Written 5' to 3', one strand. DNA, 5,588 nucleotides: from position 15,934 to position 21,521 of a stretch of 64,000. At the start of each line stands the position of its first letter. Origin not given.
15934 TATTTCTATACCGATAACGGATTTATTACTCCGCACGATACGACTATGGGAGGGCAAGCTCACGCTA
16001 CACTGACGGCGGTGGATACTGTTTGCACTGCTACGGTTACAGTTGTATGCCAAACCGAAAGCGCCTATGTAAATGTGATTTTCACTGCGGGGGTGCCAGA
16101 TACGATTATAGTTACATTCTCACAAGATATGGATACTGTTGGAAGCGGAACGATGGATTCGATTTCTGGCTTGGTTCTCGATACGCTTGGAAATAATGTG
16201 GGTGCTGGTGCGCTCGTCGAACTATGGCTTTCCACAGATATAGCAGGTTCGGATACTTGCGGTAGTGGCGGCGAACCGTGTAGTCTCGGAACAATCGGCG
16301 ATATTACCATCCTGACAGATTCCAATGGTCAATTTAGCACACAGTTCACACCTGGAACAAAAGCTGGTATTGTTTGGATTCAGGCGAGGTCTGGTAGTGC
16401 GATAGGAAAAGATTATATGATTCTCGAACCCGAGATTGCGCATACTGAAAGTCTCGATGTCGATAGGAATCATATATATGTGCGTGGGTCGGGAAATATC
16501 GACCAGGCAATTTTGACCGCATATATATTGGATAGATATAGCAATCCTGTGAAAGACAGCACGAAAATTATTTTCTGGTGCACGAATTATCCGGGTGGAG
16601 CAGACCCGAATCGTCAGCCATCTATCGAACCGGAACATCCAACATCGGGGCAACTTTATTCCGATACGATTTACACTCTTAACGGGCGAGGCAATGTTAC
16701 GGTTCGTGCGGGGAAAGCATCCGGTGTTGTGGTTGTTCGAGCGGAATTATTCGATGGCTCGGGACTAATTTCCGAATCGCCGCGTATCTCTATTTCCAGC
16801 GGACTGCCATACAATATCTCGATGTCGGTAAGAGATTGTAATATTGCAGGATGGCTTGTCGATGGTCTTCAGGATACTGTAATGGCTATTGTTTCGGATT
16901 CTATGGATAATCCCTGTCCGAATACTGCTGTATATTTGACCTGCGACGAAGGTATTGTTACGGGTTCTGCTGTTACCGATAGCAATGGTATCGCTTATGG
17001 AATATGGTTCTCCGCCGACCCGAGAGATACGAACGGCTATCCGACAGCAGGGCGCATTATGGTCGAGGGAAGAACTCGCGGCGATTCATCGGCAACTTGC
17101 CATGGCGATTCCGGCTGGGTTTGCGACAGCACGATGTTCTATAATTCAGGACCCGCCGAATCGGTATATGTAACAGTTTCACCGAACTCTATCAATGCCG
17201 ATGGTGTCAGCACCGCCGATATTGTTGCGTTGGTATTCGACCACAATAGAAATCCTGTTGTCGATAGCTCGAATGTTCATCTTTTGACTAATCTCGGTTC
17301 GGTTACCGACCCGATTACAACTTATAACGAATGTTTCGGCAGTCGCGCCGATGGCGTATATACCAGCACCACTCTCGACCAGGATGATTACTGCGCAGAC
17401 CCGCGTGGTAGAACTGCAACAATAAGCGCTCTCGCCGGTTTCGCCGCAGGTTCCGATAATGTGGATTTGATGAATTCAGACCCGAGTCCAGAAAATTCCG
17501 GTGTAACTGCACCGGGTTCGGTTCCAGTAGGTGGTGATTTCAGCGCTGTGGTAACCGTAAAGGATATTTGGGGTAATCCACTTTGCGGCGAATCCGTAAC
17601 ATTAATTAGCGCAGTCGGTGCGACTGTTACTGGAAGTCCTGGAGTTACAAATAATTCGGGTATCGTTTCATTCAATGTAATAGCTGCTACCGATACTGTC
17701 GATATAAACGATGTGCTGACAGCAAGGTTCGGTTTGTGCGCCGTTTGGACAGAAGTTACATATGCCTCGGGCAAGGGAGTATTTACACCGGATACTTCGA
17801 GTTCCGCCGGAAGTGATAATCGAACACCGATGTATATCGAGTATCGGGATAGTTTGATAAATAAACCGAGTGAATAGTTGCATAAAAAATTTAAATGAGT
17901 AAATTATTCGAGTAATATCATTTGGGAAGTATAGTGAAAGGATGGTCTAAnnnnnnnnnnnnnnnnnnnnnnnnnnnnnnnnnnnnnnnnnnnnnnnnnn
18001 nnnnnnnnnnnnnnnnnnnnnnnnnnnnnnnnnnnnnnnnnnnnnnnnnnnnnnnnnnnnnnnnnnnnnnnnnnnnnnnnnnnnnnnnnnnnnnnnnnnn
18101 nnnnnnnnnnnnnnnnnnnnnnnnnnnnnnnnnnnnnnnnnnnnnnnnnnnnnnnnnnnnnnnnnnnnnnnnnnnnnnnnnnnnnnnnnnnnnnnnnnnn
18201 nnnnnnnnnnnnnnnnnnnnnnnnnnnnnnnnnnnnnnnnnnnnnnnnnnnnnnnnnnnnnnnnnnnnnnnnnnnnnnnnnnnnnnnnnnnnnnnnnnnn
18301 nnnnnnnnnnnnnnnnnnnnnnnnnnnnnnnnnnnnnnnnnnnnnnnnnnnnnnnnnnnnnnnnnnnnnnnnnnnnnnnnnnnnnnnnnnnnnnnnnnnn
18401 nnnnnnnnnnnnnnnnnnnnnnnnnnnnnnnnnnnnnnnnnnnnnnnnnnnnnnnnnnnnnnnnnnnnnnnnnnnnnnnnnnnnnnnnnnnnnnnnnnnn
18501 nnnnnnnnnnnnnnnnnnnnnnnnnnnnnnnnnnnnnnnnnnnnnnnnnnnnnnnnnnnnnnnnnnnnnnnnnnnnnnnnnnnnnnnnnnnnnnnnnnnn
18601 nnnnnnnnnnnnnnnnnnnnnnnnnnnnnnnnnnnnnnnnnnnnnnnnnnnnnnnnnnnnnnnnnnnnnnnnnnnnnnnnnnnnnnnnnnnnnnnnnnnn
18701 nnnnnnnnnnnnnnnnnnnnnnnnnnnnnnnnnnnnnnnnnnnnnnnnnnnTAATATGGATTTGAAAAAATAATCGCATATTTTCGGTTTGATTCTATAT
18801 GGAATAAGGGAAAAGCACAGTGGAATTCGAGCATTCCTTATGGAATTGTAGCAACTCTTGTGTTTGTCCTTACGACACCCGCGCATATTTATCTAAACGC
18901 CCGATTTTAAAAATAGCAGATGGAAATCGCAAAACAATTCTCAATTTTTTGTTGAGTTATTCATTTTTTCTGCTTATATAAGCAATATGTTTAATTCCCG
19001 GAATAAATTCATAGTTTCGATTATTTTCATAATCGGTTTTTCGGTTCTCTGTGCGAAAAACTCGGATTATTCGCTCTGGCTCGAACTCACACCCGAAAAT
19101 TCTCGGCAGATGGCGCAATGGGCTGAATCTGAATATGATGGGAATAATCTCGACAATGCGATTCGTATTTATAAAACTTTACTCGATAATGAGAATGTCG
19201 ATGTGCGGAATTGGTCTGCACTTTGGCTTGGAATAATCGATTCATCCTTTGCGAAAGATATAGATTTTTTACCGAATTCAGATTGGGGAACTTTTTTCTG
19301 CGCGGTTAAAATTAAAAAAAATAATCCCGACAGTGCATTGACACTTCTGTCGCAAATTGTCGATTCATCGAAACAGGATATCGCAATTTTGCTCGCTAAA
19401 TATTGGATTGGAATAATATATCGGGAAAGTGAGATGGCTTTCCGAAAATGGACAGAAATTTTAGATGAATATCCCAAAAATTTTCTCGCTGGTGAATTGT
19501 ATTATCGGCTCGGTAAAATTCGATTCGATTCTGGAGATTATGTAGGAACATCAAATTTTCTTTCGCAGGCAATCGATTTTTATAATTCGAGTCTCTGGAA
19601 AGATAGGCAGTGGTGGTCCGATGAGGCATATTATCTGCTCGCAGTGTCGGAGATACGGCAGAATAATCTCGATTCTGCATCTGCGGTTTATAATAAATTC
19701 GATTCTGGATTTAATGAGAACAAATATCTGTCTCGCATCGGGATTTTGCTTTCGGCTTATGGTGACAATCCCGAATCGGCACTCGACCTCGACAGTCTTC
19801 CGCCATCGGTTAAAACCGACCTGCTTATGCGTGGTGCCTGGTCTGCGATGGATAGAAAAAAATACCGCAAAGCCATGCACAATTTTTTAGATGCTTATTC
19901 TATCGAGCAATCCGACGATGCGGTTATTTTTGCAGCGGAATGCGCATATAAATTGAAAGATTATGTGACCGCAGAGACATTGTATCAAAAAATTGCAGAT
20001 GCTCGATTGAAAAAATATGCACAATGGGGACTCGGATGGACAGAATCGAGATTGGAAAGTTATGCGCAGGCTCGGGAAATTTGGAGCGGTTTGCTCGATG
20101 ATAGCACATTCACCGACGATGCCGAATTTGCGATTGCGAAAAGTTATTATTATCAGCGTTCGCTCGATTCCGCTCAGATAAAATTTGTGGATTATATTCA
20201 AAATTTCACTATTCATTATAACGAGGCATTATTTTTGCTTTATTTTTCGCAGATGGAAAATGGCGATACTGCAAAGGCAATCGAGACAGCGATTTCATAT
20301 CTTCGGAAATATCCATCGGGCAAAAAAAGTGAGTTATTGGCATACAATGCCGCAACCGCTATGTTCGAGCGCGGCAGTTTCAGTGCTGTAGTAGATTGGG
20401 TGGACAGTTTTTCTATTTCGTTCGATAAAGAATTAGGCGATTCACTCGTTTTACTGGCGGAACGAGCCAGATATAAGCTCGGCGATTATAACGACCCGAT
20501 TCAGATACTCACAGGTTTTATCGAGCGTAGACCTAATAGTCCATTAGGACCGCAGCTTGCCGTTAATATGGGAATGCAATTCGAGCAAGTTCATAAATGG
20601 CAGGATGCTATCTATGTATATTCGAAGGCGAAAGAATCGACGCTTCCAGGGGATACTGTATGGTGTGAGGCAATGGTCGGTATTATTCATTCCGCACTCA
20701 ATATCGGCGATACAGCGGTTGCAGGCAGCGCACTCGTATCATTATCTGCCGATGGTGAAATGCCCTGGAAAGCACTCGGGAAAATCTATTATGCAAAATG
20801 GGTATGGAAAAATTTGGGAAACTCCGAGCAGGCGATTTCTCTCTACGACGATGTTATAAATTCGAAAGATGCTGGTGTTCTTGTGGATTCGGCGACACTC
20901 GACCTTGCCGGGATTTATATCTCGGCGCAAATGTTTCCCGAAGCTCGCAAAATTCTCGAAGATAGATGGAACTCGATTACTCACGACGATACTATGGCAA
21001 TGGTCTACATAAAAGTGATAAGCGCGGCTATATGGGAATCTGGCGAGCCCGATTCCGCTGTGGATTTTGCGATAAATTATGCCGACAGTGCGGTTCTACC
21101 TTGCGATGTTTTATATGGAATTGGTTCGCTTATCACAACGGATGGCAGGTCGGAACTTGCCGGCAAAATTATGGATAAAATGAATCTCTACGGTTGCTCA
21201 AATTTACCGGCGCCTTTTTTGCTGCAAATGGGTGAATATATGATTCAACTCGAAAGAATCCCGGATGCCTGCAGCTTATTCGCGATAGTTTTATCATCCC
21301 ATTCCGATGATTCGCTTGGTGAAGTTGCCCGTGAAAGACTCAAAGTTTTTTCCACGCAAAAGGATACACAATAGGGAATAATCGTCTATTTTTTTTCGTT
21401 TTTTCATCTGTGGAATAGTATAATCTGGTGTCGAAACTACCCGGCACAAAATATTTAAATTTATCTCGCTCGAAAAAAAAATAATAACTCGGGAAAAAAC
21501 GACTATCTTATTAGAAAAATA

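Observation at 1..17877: Giant Ig-like-domain protein of more than 5,900 aa with a 2.4-kb internal duplication and a thrice-repeated Cys-rich 'TESL' module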

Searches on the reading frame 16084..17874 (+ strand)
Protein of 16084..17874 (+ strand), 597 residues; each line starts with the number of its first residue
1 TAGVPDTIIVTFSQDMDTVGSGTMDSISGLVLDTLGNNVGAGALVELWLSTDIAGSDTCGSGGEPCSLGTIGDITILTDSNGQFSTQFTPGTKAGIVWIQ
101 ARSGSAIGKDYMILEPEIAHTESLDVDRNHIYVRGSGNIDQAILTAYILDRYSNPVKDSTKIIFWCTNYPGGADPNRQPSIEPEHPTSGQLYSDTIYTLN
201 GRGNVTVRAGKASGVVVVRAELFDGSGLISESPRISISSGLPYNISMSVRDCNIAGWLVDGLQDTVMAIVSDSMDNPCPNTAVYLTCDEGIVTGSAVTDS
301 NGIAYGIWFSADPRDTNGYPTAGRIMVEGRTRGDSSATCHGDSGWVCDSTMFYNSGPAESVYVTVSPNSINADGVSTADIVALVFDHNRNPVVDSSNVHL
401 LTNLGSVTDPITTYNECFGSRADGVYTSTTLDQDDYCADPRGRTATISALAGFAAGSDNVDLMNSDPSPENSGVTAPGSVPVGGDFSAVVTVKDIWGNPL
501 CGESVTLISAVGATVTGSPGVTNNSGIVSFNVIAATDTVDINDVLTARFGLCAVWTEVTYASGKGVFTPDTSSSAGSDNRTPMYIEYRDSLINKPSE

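Call 61: find_homologous_proteins(query=window:16084-17874:+, max_evalue=0.00001)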
Query window:16084-17874:+ (597 aa): 11 proteins with E <= 0.00001 among 8000 candidates.
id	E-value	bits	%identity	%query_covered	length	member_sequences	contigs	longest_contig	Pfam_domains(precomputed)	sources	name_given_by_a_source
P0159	9.6e-96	340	40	91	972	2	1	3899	PF02369.23,PF18565.8,PF09134.17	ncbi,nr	ncbi:hypothetical protein J7L01_08030, partial [bacterium]|nr:hypothetical protein [bacterium]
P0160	2.8e-62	229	44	55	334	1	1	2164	PF02369.23,PF09134.17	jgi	jgi:hypothetical protein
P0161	1.9e-32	131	30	76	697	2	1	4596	PF17789.8,PF02369.23,PF18565.8,PF09134.17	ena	-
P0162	3.1e-28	117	32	73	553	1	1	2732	PF02369.23,PF09134.17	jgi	-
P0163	9.4e-24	102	33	32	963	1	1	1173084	PF17789.8,PF02369.23,PF11974.15,PF18565.8,PF09134.17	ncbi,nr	ncbi:MAG: invasin domain 3-containing protein [candidate division KSB1 bacterium]|nr:invasin domain 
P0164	9.9e-22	95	28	80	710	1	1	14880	PF02369.23,PF09134.17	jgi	jgi:adhesin/invasin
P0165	6.7e-18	83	26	76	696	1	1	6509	PF02369.23,PF09134.17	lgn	-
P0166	2.0e-17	81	30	79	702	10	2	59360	PF02369.23,PF09134.17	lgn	-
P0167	2.1e-11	61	30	43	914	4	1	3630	PF02369.23,PF09134.17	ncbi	-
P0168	1.6e-7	48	28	56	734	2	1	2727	PF17789.8,PF02369.23,PF13620.13,PF18565.8,PF09134.17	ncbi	ncbi:MAG: hypothetical protein DRP89_08360, partial [Candidatus Neomarinimicrobiota bacterium]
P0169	9.0e-7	46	30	33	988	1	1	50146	PF02369.23,PF09134.17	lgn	-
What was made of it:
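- Those homologues are distant (26-33% identity, call 61).
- Tried and rejected: Distant relatives are labelled KSB1 and Neomarinimicrobiota (call 61).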

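Call 63: find_encoding_contigs(protein=P0166, flank=6000, max_places=2)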
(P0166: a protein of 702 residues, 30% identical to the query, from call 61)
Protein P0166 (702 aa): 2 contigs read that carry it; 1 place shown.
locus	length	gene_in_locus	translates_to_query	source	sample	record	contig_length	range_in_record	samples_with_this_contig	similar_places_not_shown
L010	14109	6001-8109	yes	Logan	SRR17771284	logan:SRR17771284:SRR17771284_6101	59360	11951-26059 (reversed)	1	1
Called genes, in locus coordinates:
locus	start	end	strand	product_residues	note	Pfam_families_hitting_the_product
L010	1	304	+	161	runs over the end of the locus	PF12019:GspH (weak)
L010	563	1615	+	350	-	PF11104:PilM_2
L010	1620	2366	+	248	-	PF05137:PilN (weak)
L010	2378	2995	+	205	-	PF04350:PilO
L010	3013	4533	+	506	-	-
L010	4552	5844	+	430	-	PF21305:type_II_gspD_N0 (weak), PF07660:STN (faint), PF03958:Secretin_N, PF00263:Secretin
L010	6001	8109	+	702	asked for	PF02369:Big_1, PF09134:Invasin_D3 (faint)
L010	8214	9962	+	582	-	PF00501:AMP-binding, PF23562:AMP-binding_C_3 (faint)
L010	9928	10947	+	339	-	PF01008:IF-2B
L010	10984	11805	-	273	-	-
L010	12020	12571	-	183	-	-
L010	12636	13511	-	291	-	PF03795:YCII, PF08327:AHSA1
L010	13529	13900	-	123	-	-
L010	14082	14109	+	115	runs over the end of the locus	PF02261:Asp_decarbox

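Call 64: find_encoding_contigs(protein=P0164, flank=6000, max_places=2)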
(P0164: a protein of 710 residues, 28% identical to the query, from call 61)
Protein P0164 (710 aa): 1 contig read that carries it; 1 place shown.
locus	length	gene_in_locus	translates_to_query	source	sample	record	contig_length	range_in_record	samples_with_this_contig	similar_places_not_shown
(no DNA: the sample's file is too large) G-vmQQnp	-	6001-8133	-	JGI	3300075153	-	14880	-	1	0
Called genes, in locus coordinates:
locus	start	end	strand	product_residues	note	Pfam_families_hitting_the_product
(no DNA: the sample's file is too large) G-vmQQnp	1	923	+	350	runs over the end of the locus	PF11104:PilM_2, PF05134:T2SSL (weak)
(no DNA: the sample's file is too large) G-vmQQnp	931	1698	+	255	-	PF05137:PilN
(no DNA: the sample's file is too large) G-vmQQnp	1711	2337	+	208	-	PF04350:PilO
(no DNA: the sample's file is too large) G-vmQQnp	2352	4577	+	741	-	-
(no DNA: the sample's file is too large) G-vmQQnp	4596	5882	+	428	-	PF21305:type_II_gspD_N0 (weak), PF03958:Secretin_N, PF00263:Secretin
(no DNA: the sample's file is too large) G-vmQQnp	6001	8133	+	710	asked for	PF02369:Big_1 (weak), PF09134:Invasin_D3 (faint), PF02369:Big_1 (weak)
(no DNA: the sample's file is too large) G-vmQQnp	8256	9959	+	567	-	PF00501:AMP-binding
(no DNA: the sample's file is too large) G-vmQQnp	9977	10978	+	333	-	PF01008:IF-2B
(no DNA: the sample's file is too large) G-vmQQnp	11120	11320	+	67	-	?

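Call 65: find_encoding_contigs(protein=P0163, flank=6000, max_places=2)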
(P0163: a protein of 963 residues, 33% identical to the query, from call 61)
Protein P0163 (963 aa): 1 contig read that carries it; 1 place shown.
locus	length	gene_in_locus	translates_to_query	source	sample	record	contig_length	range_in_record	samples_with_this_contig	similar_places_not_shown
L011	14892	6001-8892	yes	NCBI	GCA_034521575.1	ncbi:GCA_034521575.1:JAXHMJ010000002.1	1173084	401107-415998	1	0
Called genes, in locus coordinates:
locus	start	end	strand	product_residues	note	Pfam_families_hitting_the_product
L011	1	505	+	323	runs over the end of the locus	PF25323:6TM_PilS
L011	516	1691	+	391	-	PF00437:T2SSE, PF01935:DUF87 (weak)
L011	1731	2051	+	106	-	-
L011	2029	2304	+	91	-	-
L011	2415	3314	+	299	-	-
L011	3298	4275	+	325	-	-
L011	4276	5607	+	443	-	PF00263:Secretin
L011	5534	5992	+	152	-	-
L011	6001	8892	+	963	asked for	PF11974:bMG3 (faint), PF02369:Big_1, PF09134:Invasin_D3, PF17789:MG4 (faint), PF02369:Big_1, PF09134:Invasin_D3, PF02369:Big_1, PF09134:Invasin_D3, +1 more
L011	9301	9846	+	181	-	-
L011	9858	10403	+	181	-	-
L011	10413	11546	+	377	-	-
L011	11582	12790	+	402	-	-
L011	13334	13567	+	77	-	-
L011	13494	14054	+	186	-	PF13302:Acetyltransf_3, PF00583:Acetyltransf_1, PF13420:Acetyltransf_4 (weak), PF13523:Acetyltransf_8 (weak)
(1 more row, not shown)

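Call 74: find_encoding_contigs(protein=P0169, flank=8000, max_places=2)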
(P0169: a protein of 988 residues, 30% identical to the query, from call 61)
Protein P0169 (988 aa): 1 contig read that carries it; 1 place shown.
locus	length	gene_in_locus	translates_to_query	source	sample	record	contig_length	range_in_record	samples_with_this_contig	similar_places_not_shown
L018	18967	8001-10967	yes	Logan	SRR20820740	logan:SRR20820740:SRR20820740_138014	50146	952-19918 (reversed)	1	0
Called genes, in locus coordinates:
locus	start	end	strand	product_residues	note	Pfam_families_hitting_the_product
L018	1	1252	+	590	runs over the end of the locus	PF25199:nSTAND_NTPase5 (faint), PF05157:MshEN, PF00437:T2SSE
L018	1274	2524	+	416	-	PF28597:T2SSF_N, PF00482:T2SSF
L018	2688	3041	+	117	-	PF07963:N_methyl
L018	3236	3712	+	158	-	-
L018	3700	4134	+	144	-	-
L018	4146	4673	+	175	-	-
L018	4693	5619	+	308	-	-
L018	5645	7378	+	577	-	PF11104:PilM_2, PF14450:FtsA (weak)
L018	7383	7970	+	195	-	PF04350:PilO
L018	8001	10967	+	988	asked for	PF02369:Big_1, PF09134:Invasin_D3 (weak), PF02369:Big_1, PF09134:Invasin_D3, PF02369:Big_1, PF09134:Invasin_D3 (weak), PF02369:Big_1, PF09134:Invasin_D3 (weak)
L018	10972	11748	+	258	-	-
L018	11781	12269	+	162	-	-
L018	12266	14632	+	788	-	PF07660:STN (faint), PF03958:Secretin_N, PF00263:Secretin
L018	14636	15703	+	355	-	PF00437:T2SSE, PF25199:nSTAND_NTPase5 (weak)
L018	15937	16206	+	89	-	PF12840:HTH_20, PF01022:HTH_5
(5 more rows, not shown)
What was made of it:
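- Short lipoprotein homologues of the C-terminal five-domain module lie directly next to or inside PilM/N/O-secretin or T2SSE/F-pseudopilin-secretin operons, in at least three differently organised loci (calls 63, 64, 65, 74).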

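Call 81: search_solved_structures(query=window:16084-17874:+, max_evalue=0.01)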
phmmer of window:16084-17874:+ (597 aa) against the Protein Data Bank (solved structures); distinct sequences matched with E-value up to 0.01: 0.

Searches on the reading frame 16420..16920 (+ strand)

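Call 6: search_protein_families(library=pfam, proteins=[window:16420-16920:+], max_evalue=0.1)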
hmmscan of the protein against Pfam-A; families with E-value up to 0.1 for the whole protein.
window:16420-16920:+ (167 aa): 1 family
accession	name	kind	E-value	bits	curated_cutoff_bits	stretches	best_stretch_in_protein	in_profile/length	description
PF18565.7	Glyco_hydro2_C5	-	0.02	15.2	32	0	27-109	15-93/103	Glycoside hydrolase family 2 C-terminal domain 5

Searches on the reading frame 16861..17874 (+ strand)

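Call 6: search_protein_families(library=pfam, proteins=[window:16861-17874:+], max_evalue=0.1)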
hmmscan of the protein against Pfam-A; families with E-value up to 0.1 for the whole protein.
window:16861-17874:+ (338 aa): 5 families
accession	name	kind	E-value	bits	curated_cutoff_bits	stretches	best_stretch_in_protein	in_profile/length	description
PF02369.22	Big_1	-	1.5e-16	60.7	34.9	3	5-45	19-62/93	Bacterial Ig-like domain (group 1)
PF09134.16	Invasin_D3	-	1.2e-10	42.2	33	1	104-170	7-66/98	Invasin, domain 3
PF17789.7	MG4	-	0.0031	18.1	24.7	0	227-273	16-60/95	Macroglobulin domain MG4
PF11974.14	bMG3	-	0.034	14.5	34.9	0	238-274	25-59/103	Bacterial alpha-2-macroglobulin MG3 domain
PF13620.12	CarboxypepD_reg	-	0.099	13.4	32.3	0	10-43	5-38/82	Carboxypeptidase regulatory-like domain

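Call 12: search_protein_families(library=ncbifam, proteins=[window:16861-17874:+], max_evalue=0.1)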
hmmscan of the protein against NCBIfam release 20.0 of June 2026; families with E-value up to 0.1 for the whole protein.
window:16861-17874:+ (338 aa): 0 families

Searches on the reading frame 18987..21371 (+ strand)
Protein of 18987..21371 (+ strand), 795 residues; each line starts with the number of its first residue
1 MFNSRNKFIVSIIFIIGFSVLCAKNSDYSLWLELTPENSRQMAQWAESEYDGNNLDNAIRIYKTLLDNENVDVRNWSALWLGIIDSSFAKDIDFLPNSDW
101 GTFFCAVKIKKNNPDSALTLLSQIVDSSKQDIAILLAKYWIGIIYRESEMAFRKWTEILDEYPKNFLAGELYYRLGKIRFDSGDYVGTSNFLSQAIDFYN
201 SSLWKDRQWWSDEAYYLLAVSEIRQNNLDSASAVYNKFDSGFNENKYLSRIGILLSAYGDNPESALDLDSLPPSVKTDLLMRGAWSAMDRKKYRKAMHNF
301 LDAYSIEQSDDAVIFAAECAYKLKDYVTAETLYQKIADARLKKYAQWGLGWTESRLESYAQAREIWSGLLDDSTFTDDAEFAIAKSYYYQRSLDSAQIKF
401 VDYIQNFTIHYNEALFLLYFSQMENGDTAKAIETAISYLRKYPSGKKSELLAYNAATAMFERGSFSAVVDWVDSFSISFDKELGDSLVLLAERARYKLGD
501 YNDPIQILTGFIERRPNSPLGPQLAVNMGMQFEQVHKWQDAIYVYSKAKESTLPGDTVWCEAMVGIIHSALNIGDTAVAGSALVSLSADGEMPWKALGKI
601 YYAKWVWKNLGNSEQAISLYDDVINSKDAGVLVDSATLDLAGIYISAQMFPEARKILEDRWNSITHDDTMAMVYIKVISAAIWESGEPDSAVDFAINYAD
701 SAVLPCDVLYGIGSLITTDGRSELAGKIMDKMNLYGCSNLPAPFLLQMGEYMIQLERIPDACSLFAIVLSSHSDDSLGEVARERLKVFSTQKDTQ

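Call 6: search_protein_families(library=pfam, proteins=[window:18987-21371:+], max_evalue=0.1)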
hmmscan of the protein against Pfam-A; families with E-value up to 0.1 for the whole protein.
window:18987-21371:+ (795 aa): 11 families
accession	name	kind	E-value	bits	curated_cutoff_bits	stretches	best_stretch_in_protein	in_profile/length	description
PF14559.12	TPR_19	-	4e-14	53.1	25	1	611-659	5-50/68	Tetratricopeptide repeat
PF13174.12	TPR_6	-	8.6e-14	51.6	26.3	0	414-444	2-32/33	Tetratricopeptide repeat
PF13432.12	TPR_16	-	1.3e-10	42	32.7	0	284-339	4-60/65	Tetratricopeptide repeat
PF13428.12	TPR_14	-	2.3e-10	40.5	23.5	0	213-239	2-28/44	Tetratricopeptide repeat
PF12895.13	ANAPC3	-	3.1e-08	34.2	27.2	1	286-335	32-81/82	Anaphase-promoting complex, cyclosome, subunit 3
PF13424.12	TPR_12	-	6.6e-07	29.9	30.1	0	317-364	10-66/77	Tetratricopeptide repeat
PF07719.23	TPR_2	-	2.4e-06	27.7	27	0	213-237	2-26/34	Tetratricopeptide repeat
PF25068.1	ARM_TT21_4th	-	0.0021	18.8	30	0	614-673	16-71/153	Tetratricopeptide repeat protein 21 forth ARM domain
PF13525.12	YfiO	-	0.0073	16.5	25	0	419-462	49-92/203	Outer membrane lipoprotein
PF10858.15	DUF2659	-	0.054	13.6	27.7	0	588-635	161-207/216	Protein of unknown function (DUF2659)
PF13181.12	TPR_8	-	0.057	14.1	25.7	0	213-237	2-26/34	Tetratricopeptide repeat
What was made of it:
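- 18987..21374 (+): 795-aa TPR protein with an N-terminal signal peptide; third member of the conserved cassette. TPR families (call 6).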

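Call 12: search_protein_families(library=ncbifam, proteins=[window:18987-21371:+], max_evalue=0.1)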
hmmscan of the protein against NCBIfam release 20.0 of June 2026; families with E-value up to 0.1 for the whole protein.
window:18987-21371:+ (795 aa): 8 families
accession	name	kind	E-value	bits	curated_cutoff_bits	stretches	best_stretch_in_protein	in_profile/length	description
TIGR02795.1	tol_pal_ybgF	equivalog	1.9e-20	73.6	90.1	1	372-449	34-113/119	tol-pal system protein YbgF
TIGR03302.1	OM_YfiO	subfamily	6.6e-09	35.6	81.4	1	412-528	70-158/239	outer membrane protein assembly factor BamD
NF040959.1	MamA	equivalog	1.1e-07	31.5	200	0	110-184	83-154/204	magnetosome protein MamA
TIGR02917.1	PEP_TPR_lipo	equivalog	1.3e-05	23.3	312.2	1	213-520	57-364/899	XrtA/PEP-CTERM system TPR-repeat protein PrsT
NF008068.0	PRK10803.1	equivalog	0.00015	21.8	383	0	106-201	151-249/263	cell division protein CpoB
TIGR02552.1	LcrH_SycD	equivalog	0.0017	18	104.8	0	284-332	59-108/136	SycD/LcrH family type III secretion system chaperone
NF052400.1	M48_BAM_BepA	equivalog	0.011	14.6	570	0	161-312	259-409/483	beta-barrel assembly-enhancing protease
NF033762.1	social_mot_Tgl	equivalog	0.023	14.1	225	0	9-68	70-129/252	social motility TPR repeat lipoprotein Tgl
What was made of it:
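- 18987..21374 (+): Partial YbgF/BamD-type matches (call 12).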
